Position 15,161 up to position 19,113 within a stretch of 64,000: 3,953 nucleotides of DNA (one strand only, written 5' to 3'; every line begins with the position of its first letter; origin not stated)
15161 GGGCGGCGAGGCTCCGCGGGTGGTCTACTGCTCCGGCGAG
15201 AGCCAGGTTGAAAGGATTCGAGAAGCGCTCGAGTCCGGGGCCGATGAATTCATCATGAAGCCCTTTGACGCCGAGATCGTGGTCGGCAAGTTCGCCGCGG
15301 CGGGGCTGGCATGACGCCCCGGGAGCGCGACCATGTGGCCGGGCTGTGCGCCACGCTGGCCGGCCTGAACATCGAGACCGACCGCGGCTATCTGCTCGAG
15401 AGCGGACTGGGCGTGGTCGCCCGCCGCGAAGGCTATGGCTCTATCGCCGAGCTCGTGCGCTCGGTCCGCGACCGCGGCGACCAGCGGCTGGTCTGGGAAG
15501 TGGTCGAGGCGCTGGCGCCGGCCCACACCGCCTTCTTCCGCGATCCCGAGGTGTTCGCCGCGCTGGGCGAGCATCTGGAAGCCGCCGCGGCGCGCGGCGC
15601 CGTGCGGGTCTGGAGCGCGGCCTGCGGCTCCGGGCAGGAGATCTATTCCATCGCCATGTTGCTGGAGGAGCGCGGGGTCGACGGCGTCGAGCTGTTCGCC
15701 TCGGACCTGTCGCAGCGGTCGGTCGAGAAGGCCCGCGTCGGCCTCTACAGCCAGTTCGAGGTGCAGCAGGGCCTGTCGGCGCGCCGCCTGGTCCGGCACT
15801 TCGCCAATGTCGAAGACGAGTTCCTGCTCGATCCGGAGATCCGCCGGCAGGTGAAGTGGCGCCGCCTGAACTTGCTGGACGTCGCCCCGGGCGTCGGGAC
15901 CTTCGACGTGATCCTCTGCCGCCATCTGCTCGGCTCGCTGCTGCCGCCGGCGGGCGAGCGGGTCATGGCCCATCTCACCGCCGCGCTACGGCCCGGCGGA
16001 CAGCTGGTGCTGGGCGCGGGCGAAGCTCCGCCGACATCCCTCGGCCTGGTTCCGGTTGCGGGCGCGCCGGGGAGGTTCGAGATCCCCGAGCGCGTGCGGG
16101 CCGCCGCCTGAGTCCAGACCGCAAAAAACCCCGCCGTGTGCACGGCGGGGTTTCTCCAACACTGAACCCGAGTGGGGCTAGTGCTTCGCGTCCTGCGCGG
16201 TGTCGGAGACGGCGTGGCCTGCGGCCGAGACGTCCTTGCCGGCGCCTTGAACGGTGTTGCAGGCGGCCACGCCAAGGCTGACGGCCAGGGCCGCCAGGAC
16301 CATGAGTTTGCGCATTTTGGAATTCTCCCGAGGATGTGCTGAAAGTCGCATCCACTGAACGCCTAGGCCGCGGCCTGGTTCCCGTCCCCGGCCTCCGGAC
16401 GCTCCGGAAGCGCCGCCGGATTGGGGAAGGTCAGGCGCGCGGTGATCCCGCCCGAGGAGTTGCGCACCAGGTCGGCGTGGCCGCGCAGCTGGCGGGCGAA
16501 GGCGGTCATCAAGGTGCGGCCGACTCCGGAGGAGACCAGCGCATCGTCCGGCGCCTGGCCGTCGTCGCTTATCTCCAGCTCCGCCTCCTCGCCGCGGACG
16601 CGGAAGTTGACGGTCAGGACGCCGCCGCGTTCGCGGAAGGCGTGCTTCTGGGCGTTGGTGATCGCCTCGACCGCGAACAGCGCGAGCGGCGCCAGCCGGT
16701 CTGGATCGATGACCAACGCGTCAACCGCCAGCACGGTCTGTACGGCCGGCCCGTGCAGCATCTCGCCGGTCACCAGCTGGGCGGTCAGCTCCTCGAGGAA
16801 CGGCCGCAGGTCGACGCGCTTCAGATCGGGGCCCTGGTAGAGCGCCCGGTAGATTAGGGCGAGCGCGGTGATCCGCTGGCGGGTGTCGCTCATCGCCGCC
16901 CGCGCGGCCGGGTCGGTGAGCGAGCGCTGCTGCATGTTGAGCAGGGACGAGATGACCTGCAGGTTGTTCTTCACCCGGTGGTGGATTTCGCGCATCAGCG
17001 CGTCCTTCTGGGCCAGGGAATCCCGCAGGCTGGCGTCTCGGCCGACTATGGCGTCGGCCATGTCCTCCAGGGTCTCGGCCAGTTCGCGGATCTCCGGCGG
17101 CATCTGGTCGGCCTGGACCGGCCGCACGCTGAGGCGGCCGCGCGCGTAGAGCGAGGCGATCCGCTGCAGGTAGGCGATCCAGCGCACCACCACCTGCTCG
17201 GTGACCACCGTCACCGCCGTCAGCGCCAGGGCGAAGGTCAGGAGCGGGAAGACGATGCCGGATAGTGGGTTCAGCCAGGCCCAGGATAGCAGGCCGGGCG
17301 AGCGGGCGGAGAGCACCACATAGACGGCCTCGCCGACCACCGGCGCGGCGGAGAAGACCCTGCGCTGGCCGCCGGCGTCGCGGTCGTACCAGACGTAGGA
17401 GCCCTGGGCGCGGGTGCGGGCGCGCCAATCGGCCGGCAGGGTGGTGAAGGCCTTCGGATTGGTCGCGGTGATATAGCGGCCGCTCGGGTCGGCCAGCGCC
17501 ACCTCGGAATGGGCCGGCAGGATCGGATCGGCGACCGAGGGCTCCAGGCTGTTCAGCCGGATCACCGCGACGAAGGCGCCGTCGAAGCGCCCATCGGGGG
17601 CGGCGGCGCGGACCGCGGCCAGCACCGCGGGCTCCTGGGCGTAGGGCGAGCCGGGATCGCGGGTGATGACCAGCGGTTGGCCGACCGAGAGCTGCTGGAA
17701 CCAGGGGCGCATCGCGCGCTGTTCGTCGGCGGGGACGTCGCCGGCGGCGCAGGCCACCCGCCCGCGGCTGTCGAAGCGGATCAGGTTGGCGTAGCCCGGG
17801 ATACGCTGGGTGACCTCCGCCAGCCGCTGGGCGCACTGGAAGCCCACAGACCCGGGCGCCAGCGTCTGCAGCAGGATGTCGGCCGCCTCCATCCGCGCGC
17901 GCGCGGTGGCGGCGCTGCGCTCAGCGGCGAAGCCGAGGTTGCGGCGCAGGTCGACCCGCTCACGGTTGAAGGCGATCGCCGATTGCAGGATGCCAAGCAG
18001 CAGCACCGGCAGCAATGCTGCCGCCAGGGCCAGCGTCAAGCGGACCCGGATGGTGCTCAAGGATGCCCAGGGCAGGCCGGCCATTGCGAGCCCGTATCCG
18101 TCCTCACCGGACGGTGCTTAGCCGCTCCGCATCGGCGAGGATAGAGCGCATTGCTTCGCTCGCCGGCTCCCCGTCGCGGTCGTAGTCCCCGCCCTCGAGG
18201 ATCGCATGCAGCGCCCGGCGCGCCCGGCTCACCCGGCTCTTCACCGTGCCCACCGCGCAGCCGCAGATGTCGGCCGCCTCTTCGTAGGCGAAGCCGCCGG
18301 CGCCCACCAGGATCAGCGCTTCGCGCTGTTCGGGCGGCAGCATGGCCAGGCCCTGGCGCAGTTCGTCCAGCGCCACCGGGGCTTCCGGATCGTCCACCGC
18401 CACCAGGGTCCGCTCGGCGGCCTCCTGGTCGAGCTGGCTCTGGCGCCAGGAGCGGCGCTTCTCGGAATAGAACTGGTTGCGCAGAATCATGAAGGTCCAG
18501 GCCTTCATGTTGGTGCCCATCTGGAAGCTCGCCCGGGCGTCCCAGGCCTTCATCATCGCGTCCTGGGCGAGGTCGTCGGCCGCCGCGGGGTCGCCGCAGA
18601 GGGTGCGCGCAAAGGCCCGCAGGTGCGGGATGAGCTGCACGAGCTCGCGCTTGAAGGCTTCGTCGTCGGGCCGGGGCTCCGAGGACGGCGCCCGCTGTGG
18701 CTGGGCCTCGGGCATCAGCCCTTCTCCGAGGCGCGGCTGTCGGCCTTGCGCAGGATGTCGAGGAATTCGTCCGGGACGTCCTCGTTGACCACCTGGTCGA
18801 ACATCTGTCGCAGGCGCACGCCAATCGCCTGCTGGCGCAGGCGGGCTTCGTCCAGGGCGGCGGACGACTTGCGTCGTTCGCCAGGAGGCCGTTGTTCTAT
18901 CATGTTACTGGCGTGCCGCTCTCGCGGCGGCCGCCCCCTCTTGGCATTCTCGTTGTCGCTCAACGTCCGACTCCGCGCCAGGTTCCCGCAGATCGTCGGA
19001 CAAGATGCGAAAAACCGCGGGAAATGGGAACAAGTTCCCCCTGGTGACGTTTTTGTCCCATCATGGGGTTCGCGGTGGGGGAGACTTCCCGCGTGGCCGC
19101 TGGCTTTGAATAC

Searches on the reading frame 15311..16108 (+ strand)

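Call 18: search_protein_families(library=pfam, proteins=[window:15311-16108:+], max_evalue=0.01)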
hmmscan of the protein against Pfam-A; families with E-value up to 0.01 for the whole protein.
window:15311-16108:+ (266 aa): 5 families
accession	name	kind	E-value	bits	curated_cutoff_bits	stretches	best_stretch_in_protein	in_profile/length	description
PF01739.24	CheR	-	1.6e-38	132.6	27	1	72-239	2-178/195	CheR methyltransferase, SAM binding domain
PF08242.18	Methyltransf_12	-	2.9e-07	31.5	30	1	178-232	48-98/98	Methyltransferase domain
PF13489.12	Methyltransf_23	-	1.1e-06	28.9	27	1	105-234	31-116/164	Methyltransferase domain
PF13649.12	Methyltransf_25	-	2.2e-05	25.5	27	0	180-230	47-97/97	Methyltransferase domain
PF08241.18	Methyltransf_11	-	0.00025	22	21.2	1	181-234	44-95/95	Methyltransferase domain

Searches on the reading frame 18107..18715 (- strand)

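Call 17: search_protein_families(library=pfam, proteins=[window:18107-18715:-], max_evalue=0.01)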
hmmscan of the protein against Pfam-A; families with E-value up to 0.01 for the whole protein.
window:18107-18715:- (203 aa): 6 families
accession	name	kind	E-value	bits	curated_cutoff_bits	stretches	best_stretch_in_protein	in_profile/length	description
PF04542.20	Sigma70_r2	-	1.1e-16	60.8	24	1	28-91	5-70/71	Sigma-70 region 2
PF08281.18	Sigma70_r4_2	-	2.2e-16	59.6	25.7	1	117-169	2-54/54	Sigma-70, region 4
PF22029.2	PhyR_sigma2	-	2.7e-11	43.7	27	1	27-78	3-54/55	Sigma2 domain of PhyR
PF07638.17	Sigma70_ECF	-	2.3e-07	31.3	21.1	1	89-171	102-181/185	ECF sigma factor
PF04545.22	Sigma70_r4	-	6.9e-06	25.9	24.1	1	123-169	2-48/50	Sigma-70, region 4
PF22233.2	PhyR_sigma-like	-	9.5e-05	22.6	27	1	123-167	1-45/50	Response regulator PhyR, sigma-like domain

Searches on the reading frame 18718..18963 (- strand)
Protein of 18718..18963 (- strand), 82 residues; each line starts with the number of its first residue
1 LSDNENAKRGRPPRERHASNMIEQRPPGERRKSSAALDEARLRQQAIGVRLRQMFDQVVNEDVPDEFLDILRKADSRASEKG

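Call 17: search_protein_families(library=pfam, proteins=[window:18718-18963:-], max_evalue=0.01)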
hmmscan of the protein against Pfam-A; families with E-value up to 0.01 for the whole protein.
window:18718-18963:- (82 aa): 1 family
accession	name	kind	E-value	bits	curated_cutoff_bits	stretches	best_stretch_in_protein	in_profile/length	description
PF18557.6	NepR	-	5e-15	55.3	25.7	1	44-77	1-34/35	Anti-sigma factor NepR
